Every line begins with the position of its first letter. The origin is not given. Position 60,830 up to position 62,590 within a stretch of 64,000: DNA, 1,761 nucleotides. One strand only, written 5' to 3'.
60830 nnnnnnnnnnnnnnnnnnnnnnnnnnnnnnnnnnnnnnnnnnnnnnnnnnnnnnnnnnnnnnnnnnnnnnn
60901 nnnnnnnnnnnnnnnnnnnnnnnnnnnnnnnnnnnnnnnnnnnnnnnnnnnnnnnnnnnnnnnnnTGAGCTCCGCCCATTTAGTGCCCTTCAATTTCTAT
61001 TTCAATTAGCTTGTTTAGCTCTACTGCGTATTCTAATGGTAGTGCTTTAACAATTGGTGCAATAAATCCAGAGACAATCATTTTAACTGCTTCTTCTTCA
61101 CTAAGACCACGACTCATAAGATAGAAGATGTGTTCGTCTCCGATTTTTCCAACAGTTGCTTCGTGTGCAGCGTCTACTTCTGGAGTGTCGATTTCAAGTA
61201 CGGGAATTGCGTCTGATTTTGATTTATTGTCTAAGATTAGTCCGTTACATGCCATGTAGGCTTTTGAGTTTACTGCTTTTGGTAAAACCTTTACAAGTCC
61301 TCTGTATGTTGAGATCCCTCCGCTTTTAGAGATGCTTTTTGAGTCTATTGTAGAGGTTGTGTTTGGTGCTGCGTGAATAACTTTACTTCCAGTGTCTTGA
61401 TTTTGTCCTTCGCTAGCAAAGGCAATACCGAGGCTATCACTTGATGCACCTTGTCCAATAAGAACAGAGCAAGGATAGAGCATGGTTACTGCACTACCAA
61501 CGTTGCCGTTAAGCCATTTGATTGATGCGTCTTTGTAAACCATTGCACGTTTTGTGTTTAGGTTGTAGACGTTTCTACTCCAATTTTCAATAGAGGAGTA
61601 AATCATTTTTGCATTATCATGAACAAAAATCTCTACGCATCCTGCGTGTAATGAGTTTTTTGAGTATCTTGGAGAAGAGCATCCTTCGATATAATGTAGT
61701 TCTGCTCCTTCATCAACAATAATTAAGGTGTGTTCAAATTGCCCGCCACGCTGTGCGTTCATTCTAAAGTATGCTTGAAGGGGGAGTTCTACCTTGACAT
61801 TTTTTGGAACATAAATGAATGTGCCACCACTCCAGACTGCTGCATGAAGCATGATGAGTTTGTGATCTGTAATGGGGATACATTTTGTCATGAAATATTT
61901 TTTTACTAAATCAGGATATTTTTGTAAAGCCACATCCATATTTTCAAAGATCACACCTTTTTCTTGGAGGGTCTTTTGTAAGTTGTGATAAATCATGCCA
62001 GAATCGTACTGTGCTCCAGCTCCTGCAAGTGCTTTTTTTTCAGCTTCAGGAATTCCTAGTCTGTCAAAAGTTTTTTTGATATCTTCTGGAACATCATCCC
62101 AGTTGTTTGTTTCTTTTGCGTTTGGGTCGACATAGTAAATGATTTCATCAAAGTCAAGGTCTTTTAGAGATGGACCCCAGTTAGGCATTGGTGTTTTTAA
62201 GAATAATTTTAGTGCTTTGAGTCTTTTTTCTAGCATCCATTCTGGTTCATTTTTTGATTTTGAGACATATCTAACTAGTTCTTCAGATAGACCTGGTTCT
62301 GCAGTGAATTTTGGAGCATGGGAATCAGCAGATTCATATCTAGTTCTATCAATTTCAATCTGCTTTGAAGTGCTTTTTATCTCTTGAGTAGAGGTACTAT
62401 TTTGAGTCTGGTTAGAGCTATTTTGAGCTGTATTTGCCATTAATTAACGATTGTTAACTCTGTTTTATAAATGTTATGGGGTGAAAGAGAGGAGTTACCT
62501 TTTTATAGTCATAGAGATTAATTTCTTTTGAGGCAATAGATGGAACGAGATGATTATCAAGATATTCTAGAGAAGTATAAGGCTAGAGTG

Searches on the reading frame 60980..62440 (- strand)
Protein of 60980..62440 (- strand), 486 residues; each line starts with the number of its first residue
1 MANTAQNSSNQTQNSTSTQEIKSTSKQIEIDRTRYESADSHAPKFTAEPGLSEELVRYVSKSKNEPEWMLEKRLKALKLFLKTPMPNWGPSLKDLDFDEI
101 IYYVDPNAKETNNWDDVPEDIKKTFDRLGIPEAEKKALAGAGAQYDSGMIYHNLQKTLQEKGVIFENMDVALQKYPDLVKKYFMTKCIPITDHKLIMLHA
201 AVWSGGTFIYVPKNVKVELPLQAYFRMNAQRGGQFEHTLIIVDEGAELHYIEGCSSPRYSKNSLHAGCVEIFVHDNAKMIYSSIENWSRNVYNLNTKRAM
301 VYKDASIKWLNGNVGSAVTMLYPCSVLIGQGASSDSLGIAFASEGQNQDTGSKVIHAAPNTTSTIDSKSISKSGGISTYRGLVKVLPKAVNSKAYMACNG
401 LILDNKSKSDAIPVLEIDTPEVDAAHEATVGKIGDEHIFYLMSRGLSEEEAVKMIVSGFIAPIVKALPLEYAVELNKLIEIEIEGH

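Call 19: search_protein_families(library=pfam, proteins=[window:60980-62440:-], max_evalue=0.00001)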
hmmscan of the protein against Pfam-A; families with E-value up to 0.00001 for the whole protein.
window:60980-62440:- (486 aa): 2 families
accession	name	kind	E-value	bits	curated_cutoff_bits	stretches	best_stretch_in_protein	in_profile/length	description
PF01458.23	SUFBD_core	-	5.6e-84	281.7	27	1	225-459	1-232/232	SUF system FeS cluster assembly, SufBD core domain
PF19295.5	SufBD_N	-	4.3e-09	36.7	23.5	1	153-222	103-171/172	SufBD protein N-terminal region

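Call 52: list_cluster_members(proteins=[P0001, P0002, P0008, P0009, P0014, P0015, P0019, P0020, P0023, window:60983-62440:-])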
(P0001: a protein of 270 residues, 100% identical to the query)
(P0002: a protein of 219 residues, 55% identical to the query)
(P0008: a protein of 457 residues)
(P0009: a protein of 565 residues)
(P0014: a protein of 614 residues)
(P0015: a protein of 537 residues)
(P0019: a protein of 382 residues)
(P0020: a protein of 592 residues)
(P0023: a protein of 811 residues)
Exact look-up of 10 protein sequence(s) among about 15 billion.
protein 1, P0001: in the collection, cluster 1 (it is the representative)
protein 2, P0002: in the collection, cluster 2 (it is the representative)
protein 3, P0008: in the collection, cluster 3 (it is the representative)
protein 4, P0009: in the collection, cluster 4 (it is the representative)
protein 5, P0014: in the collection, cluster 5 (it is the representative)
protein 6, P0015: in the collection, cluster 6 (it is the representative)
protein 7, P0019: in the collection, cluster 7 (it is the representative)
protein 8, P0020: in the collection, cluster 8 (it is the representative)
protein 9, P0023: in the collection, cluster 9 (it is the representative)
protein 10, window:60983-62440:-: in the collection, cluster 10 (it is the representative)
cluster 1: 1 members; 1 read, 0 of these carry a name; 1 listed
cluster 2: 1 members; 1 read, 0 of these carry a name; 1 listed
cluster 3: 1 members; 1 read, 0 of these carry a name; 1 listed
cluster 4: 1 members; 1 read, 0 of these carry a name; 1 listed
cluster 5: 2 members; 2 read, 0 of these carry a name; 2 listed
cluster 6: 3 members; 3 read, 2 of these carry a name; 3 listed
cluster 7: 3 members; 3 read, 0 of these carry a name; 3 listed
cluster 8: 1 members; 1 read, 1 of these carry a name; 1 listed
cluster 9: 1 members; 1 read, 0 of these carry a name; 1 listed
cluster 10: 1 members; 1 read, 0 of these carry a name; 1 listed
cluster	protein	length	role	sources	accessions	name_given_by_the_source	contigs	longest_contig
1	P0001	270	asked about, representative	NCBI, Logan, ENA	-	-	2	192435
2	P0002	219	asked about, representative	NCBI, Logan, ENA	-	-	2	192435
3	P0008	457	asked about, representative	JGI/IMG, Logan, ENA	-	-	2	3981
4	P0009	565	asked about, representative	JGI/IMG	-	-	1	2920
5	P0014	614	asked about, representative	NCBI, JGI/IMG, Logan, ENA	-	-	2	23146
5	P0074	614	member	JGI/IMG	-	-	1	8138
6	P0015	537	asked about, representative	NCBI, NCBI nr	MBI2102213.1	hypothetical protein HYT55_00090 [Candidatus Woesearchaeota archaeon] | hypothetical protein [Candidatus Woesearchaeota archaeon]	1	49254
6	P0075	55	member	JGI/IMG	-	hypothetical protein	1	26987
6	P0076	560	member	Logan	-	-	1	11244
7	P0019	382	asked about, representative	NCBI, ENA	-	-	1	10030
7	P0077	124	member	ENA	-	-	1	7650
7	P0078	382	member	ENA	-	-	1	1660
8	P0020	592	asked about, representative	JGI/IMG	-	hypothetical protein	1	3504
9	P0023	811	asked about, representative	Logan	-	-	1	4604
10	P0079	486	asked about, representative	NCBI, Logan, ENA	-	-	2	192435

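Call 53: find_related_loci(query=window:60983-62440:-, collection=genome_contigs, flank=1000)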
Query window:60983-62440:- (486 aa) in genome_contigs; peptide patterns used: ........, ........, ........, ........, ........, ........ (x = any residue, [..] = any of these).
135 stretches matched a pattern; 99 encode a relative of the query (tblastn E <= 1e-3); the best 80 are kept; 80 distinct loci.
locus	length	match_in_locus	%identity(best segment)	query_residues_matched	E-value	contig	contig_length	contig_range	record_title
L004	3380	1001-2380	76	27-486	0e+0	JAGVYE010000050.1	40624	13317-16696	Candidatus Woesearchaeota archaeon isolate RIFCSPHIGHO2_02_FULL_38_13 rifcsphigho2_02_scaffold_1856, whole genome shotgu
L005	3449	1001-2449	70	3-486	0e+0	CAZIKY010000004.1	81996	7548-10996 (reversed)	MAG TPA_asm: Candidatus Woesearchaeota archaeon isolate SRP093185_co1_139 genome assembly, contig: NODE_95_length_81996_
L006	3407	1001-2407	69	18-486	0e+0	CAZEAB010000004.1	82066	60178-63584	MAG TPA_asm: uncultured Methanosarcinales archaeon isolate SRP200020_co5_83 genome assembly, contig: NODE_399_length_820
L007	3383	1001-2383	69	25-485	0e+0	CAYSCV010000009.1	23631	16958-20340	MAG TPA_asm: uncultured Methanosarcinales archaeon isolate ERP125453_co2_216 genome assembly, contig: NODE_645_length_23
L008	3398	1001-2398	70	21-486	0e+0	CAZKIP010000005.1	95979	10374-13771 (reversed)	MAG TPA_asm: uncultured Methanosarcinales archaeon isolate SRP200020_co5_333 genome assembly, contig: NODE_290_length_95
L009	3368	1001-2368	67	30-485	0e+0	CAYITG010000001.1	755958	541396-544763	MAG TPA_asm: Candidatus Woesearchaeota archaeon isolate ERP119705_co4_441 genome assembly, contig: NODE_2_length_755958_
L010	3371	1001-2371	67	28-484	0e+0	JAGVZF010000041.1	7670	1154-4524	Candidatus Woesearchaeota archaeon isolate RIFCSPHIGHO2_01_FULL_29_27 rifcsphigho2_01_scaffold_51364, whole genome shotg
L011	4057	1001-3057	71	50-484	0e+0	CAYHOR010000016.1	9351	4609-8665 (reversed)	MAG TPA_asm: Candidatus Woesearchaeota archaeon isolate ERP119705_co14_558 genome assembly, contig: NODE_10838_length_93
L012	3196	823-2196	67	28-485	0e+0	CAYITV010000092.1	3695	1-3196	MAG TPA_asm: Candidatus Woesearchaeota archaeon isolate ERP119705_co6_1075 genome assembly, contig: NODE_48271_length_36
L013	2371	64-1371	68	50-485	0e+0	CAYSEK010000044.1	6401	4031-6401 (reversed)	MAG TPA_asm: uncultured Candidatus Saccharibacteria bacterium isolate SRP128015_co3_135 genome assembly, contig: NODE_16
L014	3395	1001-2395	63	21-484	0e+0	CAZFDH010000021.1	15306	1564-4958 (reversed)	MAG TPA_asm: Candidatus Woesearchaeota archaeon isolate SRP329715_co1_134 genome assembly, contig: NODE_5846_length_1530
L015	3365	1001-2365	64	30-483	0e+0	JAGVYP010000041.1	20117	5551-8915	Candidatus Woesearchaeota archaeon isolate RIFCSPHIGHO2_02_FULL_36_9 rifcsphigho2_02_scaffold_7592, whole genome shotgun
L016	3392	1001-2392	65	25-485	0e+0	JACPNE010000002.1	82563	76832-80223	MAG: Candidatus Woesearchaeota archaeon isolate NC_groundwater_567_Ag_S-0.1um_30_27 S35_SO-1_scaffold_190206, whole geno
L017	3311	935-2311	64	28-485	0e+0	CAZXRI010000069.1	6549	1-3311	MAG TPA_asm: uncultured Methanosarcinales archaeon isolate SRP062349_co5_102 genome assembly, contig: NODE_7273_length_6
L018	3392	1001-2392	63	25-485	0e+0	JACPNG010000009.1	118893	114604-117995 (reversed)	MAG: Candidatus Woesearchaeota archaeon isolate NC_groundwater_569_Ag_S-0.1um_31_12 S35_SO-1_scaffold_211110, whole geno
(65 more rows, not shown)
